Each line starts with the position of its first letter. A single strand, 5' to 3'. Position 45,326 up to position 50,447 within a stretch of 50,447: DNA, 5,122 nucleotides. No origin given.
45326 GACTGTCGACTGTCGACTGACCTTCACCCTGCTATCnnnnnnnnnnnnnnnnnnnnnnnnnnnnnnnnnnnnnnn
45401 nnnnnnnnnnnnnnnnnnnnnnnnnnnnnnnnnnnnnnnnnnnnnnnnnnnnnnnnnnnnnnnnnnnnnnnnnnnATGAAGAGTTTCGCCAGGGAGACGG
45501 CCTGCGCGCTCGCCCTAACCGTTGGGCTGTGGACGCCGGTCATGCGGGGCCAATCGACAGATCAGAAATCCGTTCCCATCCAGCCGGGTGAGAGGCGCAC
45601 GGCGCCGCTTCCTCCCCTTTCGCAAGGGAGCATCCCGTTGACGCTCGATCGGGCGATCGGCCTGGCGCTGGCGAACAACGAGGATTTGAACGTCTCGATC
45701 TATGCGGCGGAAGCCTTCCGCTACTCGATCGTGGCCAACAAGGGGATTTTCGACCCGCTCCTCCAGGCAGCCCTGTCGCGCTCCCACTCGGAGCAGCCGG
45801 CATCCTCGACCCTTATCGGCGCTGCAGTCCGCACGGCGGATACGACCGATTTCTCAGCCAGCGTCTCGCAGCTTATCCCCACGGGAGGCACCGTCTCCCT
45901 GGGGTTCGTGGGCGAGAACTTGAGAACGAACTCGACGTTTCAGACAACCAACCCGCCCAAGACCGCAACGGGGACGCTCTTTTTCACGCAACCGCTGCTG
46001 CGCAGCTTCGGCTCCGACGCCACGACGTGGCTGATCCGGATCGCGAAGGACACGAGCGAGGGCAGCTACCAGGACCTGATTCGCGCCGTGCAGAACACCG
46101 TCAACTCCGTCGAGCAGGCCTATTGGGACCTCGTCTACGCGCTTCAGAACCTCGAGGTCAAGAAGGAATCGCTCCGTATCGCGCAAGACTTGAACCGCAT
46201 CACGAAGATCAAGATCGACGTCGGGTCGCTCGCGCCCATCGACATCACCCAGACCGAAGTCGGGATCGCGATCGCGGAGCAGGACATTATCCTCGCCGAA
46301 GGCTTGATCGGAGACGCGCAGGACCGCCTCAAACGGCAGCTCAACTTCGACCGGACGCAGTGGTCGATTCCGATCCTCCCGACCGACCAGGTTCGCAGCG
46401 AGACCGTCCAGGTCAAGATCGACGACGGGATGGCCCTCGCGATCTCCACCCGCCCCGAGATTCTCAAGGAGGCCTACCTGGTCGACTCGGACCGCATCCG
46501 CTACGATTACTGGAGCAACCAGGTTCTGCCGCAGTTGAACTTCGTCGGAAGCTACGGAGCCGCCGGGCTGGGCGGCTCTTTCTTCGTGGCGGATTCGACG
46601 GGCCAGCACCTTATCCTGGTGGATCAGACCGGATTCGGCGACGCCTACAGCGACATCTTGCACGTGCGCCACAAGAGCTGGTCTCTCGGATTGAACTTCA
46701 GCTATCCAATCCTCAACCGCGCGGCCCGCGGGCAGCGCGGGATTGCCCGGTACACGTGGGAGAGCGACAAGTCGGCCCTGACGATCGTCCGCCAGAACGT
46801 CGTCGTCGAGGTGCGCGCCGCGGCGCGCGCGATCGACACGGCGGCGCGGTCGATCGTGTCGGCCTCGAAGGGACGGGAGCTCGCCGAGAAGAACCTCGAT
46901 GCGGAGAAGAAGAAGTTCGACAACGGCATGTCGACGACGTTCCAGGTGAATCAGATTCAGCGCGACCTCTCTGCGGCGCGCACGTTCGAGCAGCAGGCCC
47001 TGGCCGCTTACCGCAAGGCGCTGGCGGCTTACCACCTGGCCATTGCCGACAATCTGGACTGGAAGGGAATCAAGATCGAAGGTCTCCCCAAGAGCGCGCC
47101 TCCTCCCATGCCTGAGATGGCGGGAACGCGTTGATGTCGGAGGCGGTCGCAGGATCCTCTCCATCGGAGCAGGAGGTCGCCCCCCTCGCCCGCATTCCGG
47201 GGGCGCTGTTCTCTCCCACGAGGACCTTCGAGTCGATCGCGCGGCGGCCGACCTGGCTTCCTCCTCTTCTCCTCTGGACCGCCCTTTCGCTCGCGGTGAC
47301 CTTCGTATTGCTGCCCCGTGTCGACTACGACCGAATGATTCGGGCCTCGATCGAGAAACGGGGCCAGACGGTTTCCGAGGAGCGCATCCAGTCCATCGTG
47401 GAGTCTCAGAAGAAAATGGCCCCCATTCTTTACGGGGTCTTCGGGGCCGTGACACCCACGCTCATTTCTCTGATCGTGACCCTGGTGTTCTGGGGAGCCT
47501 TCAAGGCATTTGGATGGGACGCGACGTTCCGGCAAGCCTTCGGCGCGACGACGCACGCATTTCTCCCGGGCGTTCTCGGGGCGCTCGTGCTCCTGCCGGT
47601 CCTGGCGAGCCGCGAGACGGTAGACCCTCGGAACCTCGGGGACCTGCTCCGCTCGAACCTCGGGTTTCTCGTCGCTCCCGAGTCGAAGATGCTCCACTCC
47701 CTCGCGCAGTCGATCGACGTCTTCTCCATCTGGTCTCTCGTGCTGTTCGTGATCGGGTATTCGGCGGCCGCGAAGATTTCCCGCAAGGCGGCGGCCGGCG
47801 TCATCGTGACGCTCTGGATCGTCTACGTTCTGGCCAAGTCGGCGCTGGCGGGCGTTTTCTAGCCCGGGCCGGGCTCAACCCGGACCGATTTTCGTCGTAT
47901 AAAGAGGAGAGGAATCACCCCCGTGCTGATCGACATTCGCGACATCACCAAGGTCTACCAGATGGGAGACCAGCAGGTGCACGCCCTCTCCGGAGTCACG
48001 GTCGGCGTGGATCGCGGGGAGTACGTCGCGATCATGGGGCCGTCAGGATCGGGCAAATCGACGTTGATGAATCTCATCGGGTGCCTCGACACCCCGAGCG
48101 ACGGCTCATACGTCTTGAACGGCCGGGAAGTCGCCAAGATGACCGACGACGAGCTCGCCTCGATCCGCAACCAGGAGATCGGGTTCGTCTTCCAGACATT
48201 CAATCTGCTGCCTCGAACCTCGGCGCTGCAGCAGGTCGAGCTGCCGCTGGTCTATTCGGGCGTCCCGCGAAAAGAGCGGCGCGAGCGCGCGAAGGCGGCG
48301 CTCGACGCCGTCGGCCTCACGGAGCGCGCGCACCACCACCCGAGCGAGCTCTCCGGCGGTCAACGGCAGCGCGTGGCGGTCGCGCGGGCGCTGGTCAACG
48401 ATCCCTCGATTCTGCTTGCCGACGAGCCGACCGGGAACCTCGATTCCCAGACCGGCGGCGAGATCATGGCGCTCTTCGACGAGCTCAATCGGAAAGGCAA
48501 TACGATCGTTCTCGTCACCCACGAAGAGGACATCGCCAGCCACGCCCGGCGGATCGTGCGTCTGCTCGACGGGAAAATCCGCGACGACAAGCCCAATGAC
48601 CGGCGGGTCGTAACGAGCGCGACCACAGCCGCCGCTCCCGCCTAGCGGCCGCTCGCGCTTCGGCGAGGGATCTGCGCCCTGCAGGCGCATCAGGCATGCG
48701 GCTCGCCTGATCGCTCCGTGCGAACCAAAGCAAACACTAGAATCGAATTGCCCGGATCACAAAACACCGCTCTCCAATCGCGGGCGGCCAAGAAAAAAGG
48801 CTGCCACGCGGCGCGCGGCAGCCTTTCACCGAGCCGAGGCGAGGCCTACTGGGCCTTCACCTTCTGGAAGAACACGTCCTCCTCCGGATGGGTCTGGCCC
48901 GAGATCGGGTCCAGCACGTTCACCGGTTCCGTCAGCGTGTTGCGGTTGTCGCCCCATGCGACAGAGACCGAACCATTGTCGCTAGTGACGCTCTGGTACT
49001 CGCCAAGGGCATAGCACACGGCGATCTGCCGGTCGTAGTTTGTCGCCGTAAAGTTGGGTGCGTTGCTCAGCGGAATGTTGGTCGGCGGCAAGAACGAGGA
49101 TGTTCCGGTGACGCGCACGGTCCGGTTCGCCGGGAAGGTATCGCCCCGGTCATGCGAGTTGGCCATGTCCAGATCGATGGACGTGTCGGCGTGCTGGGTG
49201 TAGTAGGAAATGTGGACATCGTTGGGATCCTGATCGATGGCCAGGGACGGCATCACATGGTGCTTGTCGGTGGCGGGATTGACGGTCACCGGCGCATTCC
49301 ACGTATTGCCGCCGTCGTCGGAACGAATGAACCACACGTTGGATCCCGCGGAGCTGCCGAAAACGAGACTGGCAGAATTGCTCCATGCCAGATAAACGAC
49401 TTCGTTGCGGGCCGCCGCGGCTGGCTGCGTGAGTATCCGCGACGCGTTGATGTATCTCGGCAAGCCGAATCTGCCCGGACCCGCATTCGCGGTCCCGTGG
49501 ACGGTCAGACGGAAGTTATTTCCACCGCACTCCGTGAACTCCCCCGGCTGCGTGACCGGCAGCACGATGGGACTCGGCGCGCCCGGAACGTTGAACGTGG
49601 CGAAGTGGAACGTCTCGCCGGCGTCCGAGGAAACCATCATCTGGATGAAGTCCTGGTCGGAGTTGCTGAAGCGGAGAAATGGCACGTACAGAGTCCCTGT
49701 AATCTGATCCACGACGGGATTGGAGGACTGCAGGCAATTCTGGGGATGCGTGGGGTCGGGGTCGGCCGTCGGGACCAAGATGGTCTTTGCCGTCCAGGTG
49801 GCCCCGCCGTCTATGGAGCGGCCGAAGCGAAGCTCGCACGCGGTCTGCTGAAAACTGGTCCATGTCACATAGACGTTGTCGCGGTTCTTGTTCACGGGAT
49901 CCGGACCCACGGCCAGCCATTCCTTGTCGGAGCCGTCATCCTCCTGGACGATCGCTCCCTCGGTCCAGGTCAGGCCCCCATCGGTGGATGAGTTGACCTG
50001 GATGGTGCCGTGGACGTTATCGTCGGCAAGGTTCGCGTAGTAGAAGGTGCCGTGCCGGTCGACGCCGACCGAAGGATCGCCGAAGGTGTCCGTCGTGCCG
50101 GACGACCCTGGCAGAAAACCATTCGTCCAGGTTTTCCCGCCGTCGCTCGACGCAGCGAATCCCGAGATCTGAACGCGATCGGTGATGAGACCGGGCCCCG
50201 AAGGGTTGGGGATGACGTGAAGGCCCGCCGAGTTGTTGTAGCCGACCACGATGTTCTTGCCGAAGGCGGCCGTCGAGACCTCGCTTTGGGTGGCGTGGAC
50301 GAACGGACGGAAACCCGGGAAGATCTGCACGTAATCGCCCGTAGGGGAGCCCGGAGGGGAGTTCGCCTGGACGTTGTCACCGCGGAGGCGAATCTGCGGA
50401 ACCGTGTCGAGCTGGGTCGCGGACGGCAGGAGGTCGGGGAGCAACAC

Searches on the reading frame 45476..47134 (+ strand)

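Call 26: search_protein_families(library=pfam, proteins=[window:45476-47134:+])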
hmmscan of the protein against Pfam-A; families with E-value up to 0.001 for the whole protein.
window:45476-47134:+ (552 aa): 1 family
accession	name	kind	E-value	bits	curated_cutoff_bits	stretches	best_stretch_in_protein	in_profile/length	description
PF02321.23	OEP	-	8.3e-41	140.3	22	2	317-522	3-185/187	Outer membrane efflux protein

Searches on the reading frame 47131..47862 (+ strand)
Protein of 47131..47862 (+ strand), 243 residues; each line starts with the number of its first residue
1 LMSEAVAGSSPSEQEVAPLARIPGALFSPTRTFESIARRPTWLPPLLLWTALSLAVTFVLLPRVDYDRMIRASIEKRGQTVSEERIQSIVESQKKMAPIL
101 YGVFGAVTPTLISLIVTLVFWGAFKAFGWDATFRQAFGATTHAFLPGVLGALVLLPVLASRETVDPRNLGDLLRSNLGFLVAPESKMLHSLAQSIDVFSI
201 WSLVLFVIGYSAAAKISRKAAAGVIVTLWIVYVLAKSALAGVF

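Call 26: search_protein_families(library=pfam, proteins=[window:47131-47862:+])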
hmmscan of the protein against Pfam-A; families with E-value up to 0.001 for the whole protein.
window:47131-47862:+ (243 aa): 1 family
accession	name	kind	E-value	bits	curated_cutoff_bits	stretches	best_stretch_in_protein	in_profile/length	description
PF04893.22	Yip1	-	6e-18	65.7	28.6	1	25-234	3-168/173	Yip1 domain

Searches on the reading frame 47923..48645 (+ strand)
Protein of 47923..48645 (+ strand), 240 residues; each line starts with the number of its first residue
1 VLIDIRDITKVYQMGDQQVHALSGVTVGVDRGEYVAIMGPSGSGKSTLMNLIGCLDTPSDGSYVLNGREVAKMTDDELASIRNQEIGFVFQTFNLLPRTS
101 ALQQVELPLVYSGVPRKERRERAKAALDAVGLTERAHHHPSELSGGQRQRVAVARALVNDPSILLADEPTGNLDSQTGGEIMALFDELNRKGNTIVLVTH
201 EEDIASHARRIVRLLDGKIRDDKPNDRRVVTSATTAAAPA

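Call 26: search_protein_families(library=pfam, proteins=[window:47923-48645:+])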
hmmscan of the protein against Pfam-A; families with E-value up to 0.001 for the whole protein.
window:47923-48645:+ (240 aa): 5 families
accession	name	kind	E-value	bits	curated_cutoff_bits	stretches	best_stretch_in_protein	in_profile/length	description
PF00005.33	ABC_tran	-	1.1e-33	117.1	25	1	22-170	1-136/137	ABC transporter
PF02463.25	SMC_N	-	4.5e-06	26.7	40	1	34-214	26-211/220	RecF/RecN/SMC N terminal domain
PF13304.12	AAA_21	-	3.2e-05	24.6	27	0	36-86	3-70/304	AAA domain, putative AbiEii toxin, Type IV TA system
PF13555.12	AAA_29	-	0.0001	22.4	27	1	22-49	12-39/61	P-loop containing region of AAA domain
PF13191.12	AAA_16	-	0.00054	20.9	32.6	0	28-190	18-161/167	AAA ATPase domain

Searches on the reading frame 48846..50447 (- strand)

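Call 26: search_protein_families(library=pfam, proteins=[window:48846-50447:-])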
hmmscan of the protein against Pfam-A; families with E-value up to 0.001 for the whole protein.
window:48846-50447:- (533 aa): 2 families
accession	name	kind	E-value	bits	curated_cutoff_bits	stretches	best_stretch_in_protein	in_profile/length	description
PF13088.12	BNR_2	-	2.7e-10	40.5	31.4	1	98-240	85-217/277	BNR repeat-like domain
PF02012.26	BNR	-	1.4e-05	24.8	27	0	154-162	3-11/12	BNR/Asp-box repeat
